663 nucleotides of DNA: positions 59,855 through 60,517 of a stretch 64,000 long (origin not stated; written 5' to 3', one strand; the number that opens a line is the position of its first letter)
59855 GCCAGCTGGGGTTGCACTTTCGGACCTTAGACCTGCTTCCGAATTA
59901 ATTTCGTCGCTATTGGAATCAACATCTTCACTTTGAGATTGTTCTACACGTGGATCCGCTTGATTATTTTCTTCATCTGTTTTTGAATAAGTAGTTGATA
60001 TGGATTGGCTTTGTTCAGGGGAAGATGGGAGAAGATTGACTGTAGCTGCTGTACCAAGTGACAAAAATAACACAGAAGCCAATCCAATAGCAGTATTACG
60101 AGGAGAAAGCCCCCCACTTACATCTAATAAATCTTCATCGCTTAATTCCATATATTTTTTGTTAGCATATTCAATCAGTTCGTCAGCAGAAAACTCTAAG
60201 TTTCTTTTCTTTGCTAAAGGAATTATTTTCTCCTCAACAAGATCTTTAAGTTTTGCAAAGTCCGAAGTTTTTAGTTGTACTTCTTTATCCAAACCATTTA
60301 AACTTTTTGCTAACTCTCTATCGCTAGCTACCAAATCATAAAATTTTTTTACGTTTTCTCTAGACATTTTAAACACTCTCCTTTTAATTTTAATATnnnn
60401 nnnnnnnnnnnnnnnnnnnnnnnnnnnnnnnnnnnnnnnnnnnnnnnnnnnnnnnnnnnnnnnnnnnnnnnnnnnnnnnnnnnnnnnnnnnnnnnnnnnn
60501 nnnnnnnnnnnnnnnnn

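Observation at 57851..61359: Operon of two paralogous large proteins carrying a Nif11-type double-glycine leader normally found on short RiPP/bacteriocin precursors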

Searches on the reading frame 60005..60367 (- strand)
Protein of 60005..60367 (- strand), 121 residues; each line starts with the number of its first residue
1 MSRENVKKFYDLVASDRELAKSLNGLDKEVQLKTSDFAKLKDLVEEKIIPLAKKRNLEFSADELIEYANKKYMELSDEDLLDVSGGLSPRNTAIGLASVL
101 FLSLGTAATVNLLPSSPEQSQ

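Call 25: find_related_loci(query=A1, collection=genome_contigs, flank=10000)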
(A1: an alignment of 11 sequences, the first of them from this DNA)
Query A1 (121 aa) in genome_contigs; peptide patterns used: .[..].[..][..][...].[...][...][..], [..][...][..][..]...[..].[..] (x = any residue, [..] = any of these).
174 stretches matched a pattern; 6 encode a relative of the query (tblastn E <= 1e-3); 5 distinct loci.
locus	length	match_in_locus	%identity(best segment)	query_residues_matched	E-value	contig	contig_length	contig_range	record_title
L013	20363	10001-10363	87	1-121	6e-69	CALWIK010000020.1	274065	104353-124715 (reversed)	MAG: uncultured Clostridia bacterium isolate E17__bin4 genome assembly, contig: E17__k127_7772563, whole genome shotgun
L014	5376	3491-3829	58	1-113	2e-42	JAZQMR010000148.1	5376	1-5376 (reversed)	MAG: Acutalibacteraceae bacterium isolate T1900044605_TS20190071.MAGScoT_cleanbin_000018 SGB_729_k141_594983, whole geno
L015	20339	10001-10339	57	1-113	4e-38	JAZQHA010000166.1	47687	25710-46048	MAG: Acutalibacteraceae bacterium isolate T1900044629_TS20190095.MAGScoT_cleanbin_000018 SGB_998_k141_2381631, whole gen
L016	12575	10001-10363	49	1-121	4e-31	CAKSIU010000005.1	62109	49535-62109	MAG: uncultured Eubacteriales bacterium isolate REFINED_METABAT215_TOP10_CONTIGS_1500_ASSEMBLY_K77_MERGED__Hadza_MoBio_h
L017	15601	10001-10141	44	1-48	9e-6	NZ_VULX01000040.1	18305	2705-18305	Inconstantimicrobium porci strain WCA-383-APC-5B seq40, whole genome shotgun sequence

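Call 31: search_protein_representatives(alignment_id=A1)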
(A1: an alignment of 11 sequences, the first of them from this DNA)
Query: 11 sequences, 121 profile positions. Proteins with E-value up to 0.001 (for the whole library): 687; up to 1e-10: 150; up to 1e-30: 16. The best 150 are listed.
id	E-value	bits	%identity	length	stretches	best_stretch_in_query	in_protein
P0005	3.9e-52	191.8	-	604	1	1-121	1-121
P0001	2.3e-51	189.3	-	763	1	1-121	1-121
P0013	1.5e-49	183.5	-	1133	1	1-120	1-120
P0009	9.4e-49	180.9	-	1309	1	1-120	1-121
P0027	1.0e-48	180.8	-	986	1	1-120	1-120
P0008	2.2e-48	179.7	-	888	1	1-121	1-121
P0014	8.2e-48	177.9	-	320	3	1-119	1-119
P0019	1.3e-47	177.2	-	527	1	1-119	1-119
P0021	1.5e-45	170.6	-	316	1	1-118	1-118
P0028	1.1e-44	167.7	-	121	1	1-118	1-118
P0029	3.5e-41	156.4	-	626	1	1-117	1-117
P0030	1.3e-40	154.6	-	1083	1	1-117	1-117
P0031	3.2e-40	153.4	-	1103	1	1-115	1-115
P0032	7.4e-39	149.0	-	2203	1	1-117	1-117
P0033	3.0e-33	130.9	-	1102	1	4-115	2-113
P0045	1.8e-25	105.8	-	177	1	1-117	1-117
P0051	1.0e-24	103.3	-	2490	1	1-111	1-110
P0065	3.8e-22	95.0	-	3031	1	1-114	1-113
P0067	6.0e-22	94.4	-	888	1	1-104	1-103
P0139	6.4e-12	62.0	-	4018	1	1-106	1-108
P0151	1.8e-11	60.5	-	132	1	1-87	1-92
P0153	2.1e-11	60.3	-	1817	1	4-104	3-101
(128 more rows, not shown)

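Call 36: search_protein_families(library=pfam, proteins=[L015:238-1968:-, L015:2277-2894:-, L015:3176-4651:+, L015:4917-6386:-, L015:6694-8694:+, L015:8780-9967:+, L015:16816-17646:+, L015:17970-18896:-, L016:3452-5092:+, L016:6028-7482:-], max_evalue=0.01)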
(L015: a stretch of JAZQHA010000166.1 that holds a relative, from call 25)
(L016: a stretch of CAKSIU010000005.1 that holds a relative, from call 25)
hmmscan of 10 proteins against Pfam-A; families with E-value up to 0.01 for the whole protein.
L015:238-1968:- (576 aa): 8 families
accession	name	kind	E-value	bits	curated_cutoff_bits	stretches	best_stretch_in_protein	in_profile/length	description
PF07724.20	AAA_2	-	1.1e-11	45.4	27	1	207-343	6-136/166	AAA domain (Cdc48 subfamily)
PF13401.12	AAA_22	-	2.2e-07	31.7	27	1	203-303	4-106/130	AAA domain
PF00004.35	AAA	-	2.3e-07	31.8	21.2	1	208-309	2-95/131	ATPase family associated with various cellular activities (AAA)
PF07728.20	AAA_5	-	1.5e-06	28.7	22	1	207-292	2-80/139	AAA domain (dynein-related subfamily)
PF00005.33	ABC_tran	-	0.00057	20.9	25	0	205-230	12-37/137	ABC transporter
PF13191.12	AAA_16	-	0.0014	19.6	32.6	1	193-248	13-73/167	AAA ATPase domain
PF00910.28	RNA_helicase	-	0.0022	18.9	21.5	0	208-230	2-24/105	RNA helicase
PF13671.12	AAA_33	-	0.0026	18.5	27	1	206-303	1-90/143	AAA domain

L015:2277-2894:- (205 aa): 0 families

L015:3176-4651:+ (491 aa): 2 families
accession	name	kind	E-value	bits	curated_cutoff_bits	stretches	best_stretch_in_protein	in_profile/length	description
PF03442.20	CBM_X2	-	2e-12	47.5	28.9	1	395-483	3-83/83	Carbohydrate binding domain X2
PF14262.12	Cthe_2159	-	2.2e-06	27.6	25.8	1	125-301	68-255/262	Carbohydrate-binding domain-containing protein Cthe_2159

L015:4917-6386:- (489 aa): 4 families
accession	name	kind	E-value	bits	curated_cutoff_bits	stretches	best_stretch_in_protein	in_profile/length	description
PF19127.6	Choline_bind_3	-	3.6e-36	123.3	27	4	105-146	2-44/47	Choline-binding repeat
PF01473.26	Choline_bind_1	-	4.3e-27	93.4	20.5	1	246-263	1-18/19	Putative cell wall binding repeat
PF01841.26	Transglut_core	-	2.7e-08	34.5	23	1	387-470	16-107/108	Transglutaminase-like superfamily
PF19085.6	Choline_bind_2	-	0.0077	16.9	27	0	244-283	3-37/38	Choline-binding repeat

L015:6694-8694:+ (666 aa): 0 families

L015:8780-9967:+ (395 aa): 1 family
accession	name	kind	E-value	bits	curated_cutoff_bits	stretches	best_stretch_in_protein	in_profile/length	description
PF07862.16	Nif11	-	4.9e-06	27.2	23.8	1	4-28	1-25/48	Nif11 domain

L015:16816-17646:+ (276 aa): 1 family
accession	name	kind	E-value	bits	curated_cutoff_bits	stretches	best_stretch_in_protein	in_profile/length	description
PF02673.24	BacA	-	1.3e-83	281.1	33.4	1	9-267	1-257/257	Bacitracin resistance protein BacA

L015:17970-18896:- (308 aa): 9 families
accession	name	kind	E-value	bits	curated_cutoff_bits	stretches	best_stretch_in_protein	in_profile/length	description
PF00398.26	RrnaAD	-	4.2e-65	219.9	24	1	38-301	2-261/263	Ribosomal RNA adenine dimethylase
PF13649.12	Methyltransf_25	-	6.2e-05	24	27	1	70-160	1-88/97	Methyltransferase domain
PF01861.22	BpsA_C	-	0.0016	18.2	27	1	80-141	59-116/243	Branched-chain polyamine synthase A C-terminal domain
PF08241.18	Methyltransf_11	-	0.0023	19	21.2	1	72-128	2-58/95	Methyltransferase domain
PF10294.15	Methyltransf_16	-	0.0032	17.7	21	1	66-174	46-159/174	Lysine methyltransferase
PF05401.17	NodS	-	0.0038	17.5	24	1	67-155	44-125/201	Nodulation protein S (NodS)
PF01135.25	PCMT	-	0.0059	16.8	20.3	1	51-115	58-127/210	Protein-L-isoaspartate(D-aspartate) O-methyltransferase (PCMT)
PF13847.12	Methyltransf_31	-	0.006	16.7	27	0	64-154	1-92/145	Methyltransferase domain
PF02475.24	TRM5-TYW2_MTfase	-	0.0075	16.7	28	0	64-131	34-106/164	TRM5/TYW2 methyltransferase domain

L016:3452-5092:+ (546 aa): 2 families
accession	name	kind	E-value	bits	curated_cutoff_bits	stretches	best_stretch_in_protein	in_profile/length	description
PF03442.20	CBM_X2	-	6.8e-15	55.4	28.9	1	393-481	2-82/83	Carbohydrate binding domain X2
PF00746.26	Gram_pos_anchor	-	0.0068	16.8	20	1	505-542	2-40/43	LPXTG cell wall anchor motif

L016:6028-7482:- (484 aa): 3 families
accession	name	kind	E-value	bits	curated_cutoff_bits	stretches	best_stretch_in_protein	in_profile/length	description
PF19127.6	Choline_bind_3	-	1.7e-31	108.3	27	5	223-263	2-44/47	Choline-binding repeat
PF01473.26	Choline_bind_1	-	4.9e-28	96.4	20.5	1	82-99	1-18/19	Putative cell wall binding repeat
PF01841.26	Transglut_core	-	3.9e-09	37.2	23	1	381-465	15-107/108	Transglutaminase-like superfamily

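Call 37: find_encoding_contigs(protein=P0139, flank=10000, max_places=3)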
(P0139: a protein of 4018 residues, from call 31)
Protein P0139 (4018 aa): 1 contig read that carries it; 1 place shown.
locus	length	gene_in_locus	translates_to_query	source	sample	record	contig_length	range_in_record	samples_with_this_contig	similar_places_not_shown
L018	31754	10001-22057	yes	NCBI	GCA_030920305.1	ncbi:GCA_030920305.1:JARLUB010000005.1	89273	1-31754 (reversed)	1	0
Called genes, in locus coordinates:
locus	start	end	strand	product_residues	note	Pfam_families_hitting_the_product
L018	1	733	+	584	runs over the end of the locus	PF13641:Glyco_tranf_2_3 (faint), PF00535:Glycos_transf_2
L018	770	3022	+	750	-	PF00534:Glycos_transf_1, PF13692:Glyco_trans_1_4, PF13524:Glyco_trans_1_2 (weak), PF00534:Glycos_transf_1, PF13692:Glyco_trans_1_4 (weak)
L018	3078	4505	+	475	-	-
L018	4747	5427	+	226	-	PF00072:Response_reg, PF00486:Trans_reg_C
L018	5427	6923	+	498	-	PF00672:HAMP, PF00512:HisKA, PF02518:HATPase_c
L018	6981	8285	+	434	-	PF00089:Trypsin, PF13365:Trypsin_2, PF17820:PDZ_6 (faint), PF13180:PDZ_2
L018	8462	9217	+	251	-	PF01551:Peptidase_M23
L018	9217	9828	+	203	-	PF02163:Peptidase_M50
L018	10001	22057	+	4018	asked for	-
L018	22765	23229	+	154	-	PF05848:CtsR, PF17727:CtsR_C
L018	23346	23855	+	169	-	PF02151:UVR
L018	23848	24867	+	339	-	PF00217:ATP-gua_Ptrans, PF27454:McsB_C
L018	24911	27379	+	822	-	PF02861:Clp_N, PF00004:AAA, PF17871:AAA_lid_9, PF02151:UVR, PF00004:AAA, PF07724:AAA_2, PF07728:AAA_5, PF10431:ClpB_D2-small, +6 more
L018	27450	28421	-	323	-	PF00963:Cohesin, PF12733:Cadherin-like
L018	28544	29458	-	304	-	PF01145:Band_7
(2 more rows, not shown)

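Call 55: find_encoding_contigs(protein=P0153, flank=10000, max_places=3)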
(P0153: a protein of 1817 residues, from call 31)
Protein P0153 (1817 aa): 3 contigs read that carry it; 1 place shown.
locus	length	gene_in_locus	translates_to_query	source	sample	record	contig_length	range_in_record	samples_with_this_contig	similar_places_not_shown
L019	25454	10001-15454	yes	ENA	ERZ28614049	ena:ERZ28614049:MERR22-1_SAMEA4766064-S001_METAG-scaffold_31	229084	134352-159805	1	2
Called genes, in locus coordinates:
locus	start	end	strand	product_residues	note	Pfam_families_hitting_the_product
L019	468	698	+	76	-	-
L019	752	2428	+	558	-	-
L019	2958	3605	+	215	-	PF13476:AAA_23, PF00005:ABC_tran, PF02463:SMC_N (faint), PF13175:AAA_15 (weak), PF13304:AAA_21 (weak)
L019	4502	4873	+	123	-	PF00583:Acetyltransf_1 (weak), PF13508:Acetyltransf_7 (weak)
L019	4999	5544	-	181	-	PF03352:Adenine_glyco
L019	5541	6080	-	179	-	PF01035:DNA_binding_1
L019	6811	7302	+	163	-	PF00293:NUDIX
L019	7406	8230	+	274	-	-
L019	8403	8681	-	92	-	-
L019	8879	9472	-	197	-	PF01520:Amidase_3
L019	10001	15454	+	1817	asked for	PF13855:LRR_8 (faint), PF13306:LRR_5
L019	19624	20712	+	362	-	-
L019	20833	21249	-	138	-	-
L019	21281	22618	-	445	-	PF00342:PGI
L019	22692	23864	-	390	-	PF00768:Peptidase_S11, PF13354:Beta-lactamase2, PF07943:PBP5_C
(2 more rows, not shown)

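Call 56: find_encoding_contigs(protein=P0067, flank=10000, max_places=3)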
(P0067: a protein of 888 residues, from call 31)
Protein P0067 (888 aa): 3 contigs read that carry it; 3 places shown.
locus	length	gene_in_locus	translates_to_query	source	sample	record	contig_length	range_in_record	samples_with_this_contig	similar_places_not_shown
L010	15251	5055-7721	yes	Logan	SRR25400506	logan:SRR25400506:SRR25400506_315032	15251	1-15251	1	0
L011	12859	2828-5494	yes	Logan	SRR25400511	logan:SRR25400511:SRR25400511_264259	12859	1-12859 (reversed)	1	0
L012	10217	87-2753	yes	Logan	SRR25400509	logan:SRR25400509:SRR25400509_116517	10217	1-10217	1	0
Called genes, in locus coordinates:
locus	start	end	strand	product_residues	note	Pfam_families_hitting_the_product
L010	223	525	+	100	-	-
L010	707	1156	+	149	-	PF00075:RNase_H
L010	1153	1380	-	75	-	PF11213:DUF3006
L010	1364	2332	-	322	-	PF00753:Lactamase_B, PF23023:Anti-Pycsar_Apyc1, PF12706:Lactamase_B_2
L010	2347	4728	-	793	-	PF17854:FtsK_alpha, PF01580:FtsK_SpoIIIE, PF09397:FtsK_gamma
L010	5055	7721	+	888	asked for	PF07862:Nif11 (weak)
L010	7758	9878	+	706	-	-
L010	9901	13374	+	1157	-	PF07862:Nif11 (weak)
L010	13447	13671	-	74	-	-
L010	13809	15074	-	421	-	-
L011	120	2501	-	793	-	PF17854:FtsK_alpha, PF01580:FtsK_SpoIIIE, PF09397:FtsK_gamma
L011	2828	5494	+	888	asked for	PF07862:Nif11 (weak)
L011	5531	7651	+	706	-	-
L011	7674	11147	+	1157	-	PF07862:Nif11 (weak)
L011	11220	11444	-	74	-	-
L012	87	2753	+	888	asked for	PF07862:Nif11 (weak)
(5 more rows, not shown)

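Call 63: search_protein_families(library=pfam, proteins=[P0139, P0065, P0051], max_evalue=0.0001)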
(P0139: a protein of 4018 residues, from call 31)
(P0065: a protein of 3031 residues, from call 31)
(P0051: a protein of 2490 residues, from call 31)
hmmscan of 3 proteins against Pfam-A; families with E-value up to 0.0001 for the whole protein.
P0139 (4018 aa): 0 families

P0065 (3031 aa): 2 families
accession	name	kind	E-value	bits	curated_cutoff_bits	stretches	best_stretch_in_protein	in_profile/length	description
PF13306.12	LRR_5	-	1.1e-85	284.3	27.7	3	1101-1230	1-127/127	BspA type Leucine rich repeat region (6 copies)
PF13855.12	LRR_8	-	2.9e-10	40.2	27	0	1169-1214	13-59/61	Leucine rich repeat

P0051 (2490 aa): 2 families
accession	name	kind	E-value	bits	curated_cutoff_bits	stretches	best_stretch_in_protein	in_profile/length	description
PF13306.12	LRR_5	-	3.1e-61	205.3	27.7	2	1645-1765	10-127/127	BspA type Leucine rich repeat region (6 copies)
PF13855.12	LRR_8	-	2.4e-10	40.4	27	0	1748-1792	11-56/61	Leucine rich repeat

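Call 70: find_related_loci(query=A1, collection=metagenome_contigs, flank=10000)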
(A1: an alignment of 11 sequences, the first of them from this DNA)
Query A1 (121 aa) in metagenome_contigs; peptide patterns used: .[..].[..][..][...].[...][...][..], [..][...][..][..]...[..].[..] (x = any residue, [..] = any of these).
202 stretches matched a pattern, but none encodes a relative of the query by tblastn (E <= 1e-3).

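Call 83: find_encoding_contigs(protein=P0151, flank=10000, max_places=2)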
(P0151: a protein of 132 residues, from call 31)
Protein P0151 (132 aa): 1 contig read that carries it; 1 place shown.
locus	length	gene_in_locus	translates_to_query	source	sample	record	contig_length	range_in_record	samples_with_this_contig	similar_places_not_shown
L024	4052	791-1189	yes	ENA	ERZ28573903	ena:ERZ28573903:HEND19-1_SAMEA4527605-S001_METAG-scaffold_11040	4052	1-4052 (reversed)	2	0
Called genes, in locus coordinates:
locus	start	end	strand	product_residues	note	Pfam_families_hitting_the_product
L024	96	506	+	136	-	PF07862:Nif11 (weak)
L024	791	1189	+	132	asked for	PF07862:Nif11 (weak)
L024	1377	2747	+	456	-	PF04055:Radical_SAM, PF13353:Fer4_12 (weak)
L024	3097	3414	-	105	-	PF05016:ParE_toxin (weak)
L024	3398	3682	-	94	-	PF02604:PhdYeFM_antitox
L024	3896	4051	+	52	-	?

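Call 84: find_encoding_contigs(protein=P0045, flank=10000, max_places=2)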
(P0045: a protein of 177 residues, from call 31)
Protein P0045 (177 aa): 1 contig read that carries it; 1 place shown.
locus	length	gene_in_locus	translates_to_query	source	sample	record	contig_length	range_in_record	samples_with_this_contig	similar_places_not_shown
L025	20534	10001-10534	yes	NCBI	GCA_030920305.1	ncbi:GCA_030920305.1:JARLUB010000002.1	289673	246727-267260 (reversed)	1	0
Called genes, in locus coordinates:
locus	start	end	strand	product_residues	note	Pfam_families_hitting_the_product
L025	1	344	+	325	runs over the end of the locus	-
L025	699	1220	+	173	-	PF06177:QueT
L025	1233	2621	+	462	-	PF02386:TrkH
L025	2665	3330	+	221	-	PF18692:DUF5640 (faint)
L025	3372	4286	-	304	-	PF00009:GTP_EFTU, PF01926:MMR_HSR1, PF02421:FeoB_N, PF03193:RsgA_GTPase (faint), PF04548:AIG1 (weak), PF00350:Dynamin_N (weak), PF07650:KH_2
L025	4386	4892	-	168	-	PF02130:YbeY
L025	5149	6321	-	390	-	PF06898:YqfD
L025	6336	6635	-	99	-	PF07873:YabP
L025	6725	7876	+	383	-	PF07670:Gate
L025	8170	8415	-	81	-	PF04014:MazE_antitoxin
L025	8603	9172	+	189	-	PF07670:Gate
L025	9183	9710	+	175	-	PF07670:Gate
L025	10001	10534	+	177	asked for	-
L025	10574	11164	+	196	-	-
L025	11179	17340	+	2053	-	-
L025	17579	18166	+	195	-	PF00583:Acetyltransf_1 (weak)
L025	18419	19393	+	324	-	PF00781:DAGK_cat, PF01513:NAD_kinase (faint), PF19279:YegS_C (weak)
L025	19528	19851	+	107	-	PF06949:DUF1292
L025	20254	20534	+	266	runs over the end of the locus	PF22435:MRM3-like_sub_bind, PF08032:SpoU_sub_bind (weak), PF00588:SpoU_methylase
